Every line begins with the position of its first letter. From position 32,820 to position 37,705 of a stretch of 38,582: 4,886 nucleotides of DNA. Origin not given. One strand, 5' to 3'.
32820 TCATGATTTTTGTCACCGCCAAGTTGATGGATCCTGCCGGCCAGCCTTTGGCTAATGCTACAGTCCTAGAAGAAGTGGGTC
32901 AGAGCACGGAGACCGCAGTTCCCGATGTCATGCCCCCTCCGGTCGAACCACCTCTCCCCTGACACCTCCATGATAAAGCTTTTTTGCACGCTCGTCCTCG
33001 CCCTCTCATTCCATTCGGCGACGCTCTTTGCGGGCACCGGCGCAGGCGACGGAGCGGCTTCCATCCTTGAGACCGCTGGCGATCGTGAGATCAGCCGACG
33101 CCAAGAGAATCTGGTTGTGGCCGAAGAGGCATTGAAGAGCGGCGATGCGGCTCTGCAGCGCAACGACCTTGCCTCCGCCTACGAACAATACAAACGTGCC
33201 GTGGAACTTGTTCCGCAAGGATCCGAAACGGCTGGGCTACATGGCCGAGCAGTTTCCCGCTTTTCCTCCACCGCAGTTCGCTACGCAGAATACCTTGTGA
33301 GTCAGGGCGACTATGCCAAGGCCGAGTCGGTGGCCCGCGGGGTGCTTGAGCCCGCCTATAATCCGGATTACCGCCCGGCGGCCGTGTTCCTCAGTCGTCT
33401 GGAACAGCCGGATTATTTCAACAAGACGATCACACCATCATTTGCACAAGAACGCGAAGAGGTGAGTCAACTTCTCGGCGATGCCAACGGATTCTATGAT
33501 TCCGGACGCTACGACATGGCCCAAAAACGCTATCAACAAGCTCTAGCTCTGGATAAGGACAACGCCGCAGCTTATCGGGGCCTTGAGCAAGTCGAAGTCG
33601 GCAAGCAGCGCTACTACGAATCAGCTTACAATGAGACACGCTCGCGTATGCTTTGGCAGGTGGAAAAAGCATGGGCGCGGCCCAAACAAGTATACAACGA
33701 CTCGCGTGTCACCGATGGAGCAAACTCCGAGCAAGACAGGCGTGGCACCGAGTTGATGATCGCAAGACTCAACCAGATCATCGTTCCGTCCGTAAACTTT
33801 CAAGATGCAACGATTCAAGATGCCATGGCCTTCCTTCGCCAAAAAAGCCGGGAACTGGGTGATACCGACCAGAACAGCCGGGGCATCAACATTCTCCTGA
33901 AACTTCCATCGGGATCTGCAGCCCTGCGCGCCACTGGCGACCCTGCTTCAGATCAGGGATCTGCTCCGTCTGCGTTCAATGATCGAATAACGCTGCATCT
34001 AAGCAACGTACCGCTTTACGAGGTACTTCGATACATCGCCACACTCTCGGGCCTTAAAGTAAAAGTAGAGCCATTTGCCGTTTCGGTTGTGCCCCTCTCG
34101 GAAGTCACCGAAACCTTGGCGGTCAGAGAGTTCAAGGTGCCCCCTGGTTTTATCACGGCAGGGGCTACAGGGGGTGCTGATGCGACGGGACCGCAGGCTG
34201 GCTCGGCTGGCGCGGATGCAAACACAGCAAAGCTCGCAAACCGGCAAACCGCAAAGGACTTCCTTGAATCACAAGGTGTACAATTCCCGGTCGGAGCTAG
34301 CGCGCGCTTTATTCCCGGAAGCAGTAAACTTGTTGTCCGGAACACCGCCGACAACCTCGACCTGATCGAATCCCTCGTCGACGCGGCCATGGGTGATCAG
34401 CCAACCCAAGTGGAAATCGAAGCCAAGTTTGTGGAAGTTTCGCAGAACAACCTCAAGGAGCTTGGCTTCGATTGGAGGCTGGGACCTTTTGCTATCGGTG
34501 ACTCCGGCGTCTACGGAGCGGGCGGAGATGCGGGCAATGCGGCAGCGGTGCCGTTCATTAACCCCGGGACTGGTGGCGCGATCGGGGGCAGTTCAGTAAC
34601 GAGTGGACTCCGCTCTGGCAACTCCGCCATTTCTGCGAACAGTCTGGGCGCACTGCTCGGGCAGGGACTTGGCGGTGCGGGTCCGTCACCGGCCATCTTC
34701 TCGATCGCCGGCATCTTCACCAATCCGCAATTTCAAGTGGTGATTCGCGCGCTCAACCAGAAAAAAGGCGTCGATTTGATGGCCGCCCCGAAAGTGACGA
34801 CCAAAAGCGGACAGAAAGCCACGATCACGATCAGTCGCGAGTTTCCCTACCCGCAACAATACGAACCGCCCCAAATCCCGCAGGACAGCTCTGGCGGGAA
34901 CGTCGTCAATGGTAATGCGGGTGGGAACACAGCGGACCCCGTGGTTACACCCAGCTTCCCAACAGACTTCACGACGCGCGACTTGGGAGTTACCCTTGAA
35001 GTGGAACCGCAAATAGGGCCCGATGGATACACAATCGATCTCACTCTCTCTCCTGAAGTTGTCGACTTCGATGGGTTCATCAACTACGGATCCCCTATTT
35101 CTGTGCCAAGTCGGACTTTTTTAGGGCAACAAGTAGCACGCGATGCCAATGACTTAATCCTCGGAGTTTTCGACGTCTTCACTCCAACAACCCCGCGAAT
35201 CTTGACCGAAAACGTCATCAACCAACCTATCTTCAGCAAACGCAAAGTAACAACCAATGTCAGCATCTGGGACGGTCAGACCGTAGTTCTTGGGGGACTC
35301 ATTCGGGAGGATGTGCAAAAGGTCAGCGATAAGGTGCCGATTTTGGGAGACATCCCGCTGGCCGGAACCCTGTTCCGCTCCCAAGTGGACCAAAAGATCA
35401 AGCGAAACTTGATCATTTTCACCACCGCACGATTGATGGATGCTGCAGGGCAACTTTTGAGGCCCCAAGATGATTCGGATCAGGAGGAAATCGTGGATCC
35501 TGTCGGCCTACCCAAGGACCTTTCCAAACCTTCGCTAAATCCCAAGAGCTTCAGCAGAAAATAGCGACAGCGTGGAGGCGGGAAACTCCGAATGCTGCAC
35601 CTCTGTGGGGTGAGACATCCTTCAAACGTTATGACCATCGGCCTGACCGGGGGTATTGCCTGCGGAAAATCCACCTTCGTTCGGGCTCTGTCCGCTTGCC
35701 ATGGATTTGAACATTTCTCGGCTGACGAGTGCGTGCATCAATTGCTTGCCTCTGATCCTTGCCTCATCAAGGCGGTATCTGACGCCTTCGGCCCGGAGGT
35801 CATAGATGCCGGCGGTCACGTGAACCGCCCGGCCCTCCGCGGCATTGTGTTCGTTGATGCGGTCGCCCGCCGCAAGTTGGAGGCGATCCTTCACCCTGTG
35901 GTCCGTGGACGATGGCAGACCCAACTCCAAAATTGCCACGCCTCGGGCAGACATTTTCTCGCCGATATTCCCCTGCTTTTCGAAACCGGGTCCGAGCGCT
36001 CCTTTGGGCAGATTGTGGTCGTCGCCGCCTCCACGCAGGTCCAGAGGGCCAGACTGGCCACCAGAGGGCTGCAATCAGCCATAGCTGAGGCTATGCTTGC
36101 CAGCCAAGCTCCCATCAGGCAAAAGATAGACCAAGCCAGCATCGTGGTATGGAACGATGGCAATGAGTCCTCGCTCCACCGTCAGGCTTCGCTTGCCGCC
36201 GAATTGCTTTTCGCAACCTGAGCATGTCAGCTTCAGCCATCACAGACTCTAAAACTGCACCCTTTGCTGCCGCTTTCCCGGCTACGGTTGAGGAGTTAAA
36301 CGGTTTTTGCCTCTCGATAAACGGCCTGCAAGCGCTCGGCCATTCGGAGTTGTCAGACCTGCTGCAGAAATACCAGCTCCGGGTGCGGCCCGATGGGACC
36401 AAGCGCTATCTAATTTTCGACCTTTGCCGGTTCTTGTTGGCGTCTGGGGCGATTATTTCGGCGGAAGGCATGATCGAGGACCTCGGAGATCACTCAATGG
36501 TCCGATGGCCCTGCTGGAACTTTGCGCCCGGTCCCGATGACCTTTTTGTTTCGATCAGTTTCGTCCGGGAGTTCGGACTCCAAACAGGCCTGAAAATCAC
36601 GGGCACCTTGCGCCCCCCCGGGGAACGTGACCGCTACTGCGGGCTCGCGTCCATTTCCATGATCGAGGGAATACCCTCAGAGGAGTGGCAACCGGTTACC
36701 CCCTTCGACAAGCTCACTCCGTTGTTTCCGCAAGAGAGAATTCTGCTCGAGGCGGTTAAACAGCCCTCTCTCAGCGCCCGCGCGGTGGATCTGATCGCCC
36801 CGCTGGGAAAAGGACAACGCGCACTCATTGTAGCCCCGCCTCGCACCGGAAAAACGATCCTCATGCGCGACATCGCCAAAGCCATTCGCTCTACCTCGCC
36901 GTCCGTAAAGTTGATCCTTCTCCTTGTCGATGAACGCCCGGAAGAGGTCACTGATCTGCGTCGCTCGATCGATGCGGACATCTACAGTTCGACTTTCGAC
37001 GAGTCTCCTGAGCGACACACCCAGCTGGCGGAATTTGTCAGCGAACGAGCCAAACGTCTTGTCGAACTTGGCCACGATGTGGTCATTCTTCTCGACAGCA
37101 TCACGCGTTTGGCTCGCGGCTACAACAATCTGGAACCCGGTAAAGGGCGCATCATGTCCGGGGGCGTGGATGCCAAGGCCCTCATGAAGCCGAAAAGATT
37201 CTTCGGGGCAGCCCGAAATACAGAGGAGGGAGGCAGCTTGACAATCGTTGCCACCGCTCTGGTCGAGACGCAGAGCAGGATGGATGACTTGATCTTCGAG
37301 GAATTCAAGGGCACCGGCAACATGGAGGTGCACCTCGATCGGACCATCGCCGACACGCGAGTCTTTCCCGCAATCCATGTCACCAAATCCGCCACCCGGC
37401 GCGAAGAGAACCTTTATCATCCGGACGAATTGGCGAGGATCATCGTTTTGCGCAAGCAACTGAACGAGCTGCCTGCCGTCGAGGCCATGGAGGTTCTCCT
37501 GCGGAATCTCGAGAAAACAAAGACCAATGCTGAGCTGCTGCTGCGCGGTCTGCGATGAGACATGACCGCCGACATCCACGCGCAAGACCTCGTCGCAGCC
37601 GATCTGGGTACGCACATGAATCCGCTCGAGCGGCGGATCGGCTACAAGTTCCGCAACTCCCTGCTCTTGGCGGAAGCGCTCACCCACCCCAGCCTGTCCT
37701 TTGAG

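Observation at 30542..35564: Tandem paralogous secretins, each with a built-in TPR-like N-terminal region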

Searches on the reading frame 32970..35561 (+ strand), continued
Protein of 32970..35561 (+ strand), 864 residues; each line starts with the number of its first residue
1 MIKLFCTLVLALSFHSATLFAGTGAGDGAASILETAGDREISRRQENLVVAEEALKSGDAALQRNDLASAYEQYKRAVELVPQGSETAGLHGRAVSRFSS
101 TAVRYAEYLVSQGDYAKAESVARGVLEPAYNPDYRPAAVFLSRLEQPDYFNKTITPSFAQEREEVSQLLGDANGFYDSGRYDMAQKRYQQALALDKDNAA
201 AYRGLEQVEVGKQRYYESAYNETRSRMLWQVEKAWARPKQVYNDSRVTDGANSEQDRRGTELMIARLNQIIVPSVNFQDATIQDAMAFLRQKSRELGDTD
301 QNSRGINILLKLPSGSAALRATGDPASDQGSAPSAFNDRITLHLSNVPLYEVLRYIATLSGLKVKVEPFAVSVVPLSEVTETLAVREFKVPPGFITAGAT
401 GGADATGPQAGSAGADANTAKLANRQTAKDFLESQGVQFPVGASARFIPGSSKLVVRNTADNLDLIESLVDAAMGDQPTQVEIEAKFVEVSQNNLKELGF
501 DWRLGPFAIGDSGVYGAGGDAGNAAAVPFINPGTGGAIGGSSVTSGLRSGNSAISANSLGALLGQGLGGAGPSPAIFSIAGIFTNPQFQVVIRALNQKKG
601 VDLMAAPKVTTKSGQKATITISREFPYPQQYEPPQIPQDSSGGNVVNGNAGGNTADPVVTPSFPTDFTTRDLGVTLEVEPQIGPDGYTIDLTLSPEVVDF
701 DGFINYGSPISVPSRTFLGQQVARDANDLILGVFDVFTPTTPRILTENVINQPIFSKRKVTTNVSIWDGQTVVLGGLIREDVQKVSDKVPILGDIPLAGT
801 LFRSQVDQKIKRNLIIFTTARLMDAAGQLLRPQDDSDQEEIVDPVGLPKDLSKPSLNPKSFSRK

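Call 40: fold_search(model_id=the predicted structure, library=pdb)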
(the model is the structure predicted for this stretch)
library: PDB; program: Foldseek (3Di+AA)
matches with E <= 10: 1242; with E <= 0.001: 41
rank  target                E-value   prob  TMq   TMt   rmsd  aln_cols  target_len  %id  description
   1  6w6m_A                3.4e-13  1.00  0.16  0.29  22.8       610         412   17  Single particle cryoEM structure of V. cholerae Type IV competence pilus secretin PilQ (released 2020-10-14)
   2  9u5s_A                7.7e-11  1.00  0.17  0.27  19.6       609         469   12  The structure of the BfpBG complex in the T4bP system (released 2025-11-05)
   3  5w68_A                2.8e-10  1.00  0.15  0.32  21.6       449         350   18  Type II secretin from Enteropathogenic Escherichia coli - GspD (released 2017-11-15)
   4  6hcg_A                4.3e-09  1.00  0.17  0.22  24.8       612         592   15  Klebsiella pneumoniae type II secretion system outer membrane complex. PulD, PulS and PulC HR domain. (released 2019-11-27)
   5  6q14_A                5.0e-09  1.00  0.14  0.23  30.1       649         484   13  Structure of the Salmonella SPI-1 injectisome NC-base (released 2019-10-23)
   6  9k8v_A                6.2e-09  1.00  0.14  0.29  26.5       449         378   17  Cryo-EM structure of the Type II secretion system protein from Vibrio cholerae (released 2025-10-29)
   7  6q14_B                8.0e-09  1.00  0.14  0.23  29.7       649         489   13  Structure of the Salmonella SPI-1 injectisome NC-base (released 2019-10-23)
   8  6i1x_A                9.4e-09  1.00  0.15  0.24  24.8       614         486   15  Aeromonas hydrophila ExeD (released 2019-04-10)
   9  5tcr_A                9.8e-09  1.00  0.14  0.24  29.2       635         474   13  Atomic model of the Salmonella SPI-1 type III secretion injectisome basal body proteins InvG, PrgH, and PrgK (released 2016-12-21)
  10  7ah9_5N               1.2e-08  1.00  0.15  0.23  27.6       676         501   12  Substrate-engaged type 3 secretion system needle complex from Salmonella enterica typhimurium - SpaR state 1 (released 2021-03-17)
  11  6ve2_A                1.8e-08  1.00  0.15  0.33  25.9       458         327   16  Tetradecameric PilQ bound by TsaP heptamer from Pseudomonas aeruginosa (released 2020-12-23)
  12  7ah9_5C               2.4e-08  1.00  0.13  0.21  30.5       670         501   13  Substrate-engaged type 3 secretion system needle complex from Salmonella enterica typhimurium - SpaR state 1 (released 2021-03-17)
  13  7ah9_5P               2.6e-08  1.00  0.13  0.21  30.0       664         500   12  Substrate-engaged type 3 secretion system needle complex from Salmonella enterica typhimurium - SpaR state 1 (released 2021-03-17)
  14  6ve4_A                3.8e-08  1.00  0.15  0.34  24.2       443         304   18  Pentadecameric PilQ from Pseudomonas aeruginosa (released 2020-12-23)
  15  5wq7_A                9.1e-08  1.00  0.14  0.23  28.7       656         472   13  CryoEM structure of type II secretion system secretin GspD in E.coli K12 (released 2016-12-28)
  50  4ec5_A                1.7e-03  1.00  0.07  0.25  14.6       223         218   11  Crystal structure of the S210C (dimer) mutant from the N-terminal domain of the secretin XcpQ from Pseudomonas aerugin (released 2012-12-05)
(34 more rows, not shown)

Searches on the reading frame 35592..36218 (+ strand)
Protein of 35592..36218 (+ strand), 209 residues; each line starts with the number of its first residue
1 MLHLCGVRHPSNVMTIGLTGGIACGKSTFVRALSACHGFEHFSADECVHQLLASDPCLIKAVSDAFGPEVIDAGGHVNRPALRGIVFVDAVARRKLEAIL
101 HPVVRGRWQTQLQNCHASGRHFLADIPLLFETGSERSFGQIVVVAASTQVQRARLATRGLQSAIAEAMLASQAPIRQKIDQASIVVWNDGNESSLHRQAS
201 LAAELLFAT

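Call 6: search_protein_families(library=pfam, proteins=[window:35592-36218:+], max_evalue=0.001)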
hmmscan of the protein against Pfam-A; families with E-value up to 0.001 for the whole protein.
window:35592-36218:+ (209 aa): 2 families
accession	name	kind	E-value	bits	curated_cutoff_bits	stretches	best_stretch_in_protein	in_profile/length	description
PF01121.26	CoaE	-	5.1e-39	134.3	27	1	14-191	1-177/180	Dephospho-CoA kinase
PF13671.12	AAA_33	-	3e-05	24.8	27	1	19-168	5-132/143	AAA domain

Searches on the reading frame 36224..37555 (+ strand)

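Call 6: search_protein_families(library=pfam, proteins=[window:36224-37555:+], max_evalue=0.001)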
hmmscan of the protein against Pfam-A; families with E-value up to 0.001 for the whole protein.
window:36224-37555:+ (444 aa): 3 families
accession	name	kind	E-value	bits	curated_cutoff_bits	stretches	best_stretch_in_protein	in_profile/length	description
PF00006.31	ATP-synt_ab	-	1.7e-21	77.3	29.5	1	186-390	3-212/213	ATP synthase alpha/beta family, nucleotide-binding domain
PF07497.18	Rho_RNA_bind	-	1.1e-12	48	27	1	81-151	2-71/73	Rho termination factor, RNA-binding domain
PF19568.5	Spore_III_AA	-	0.00028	20.5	27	1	198-240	145-188/306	Sporulation stage III, protein AA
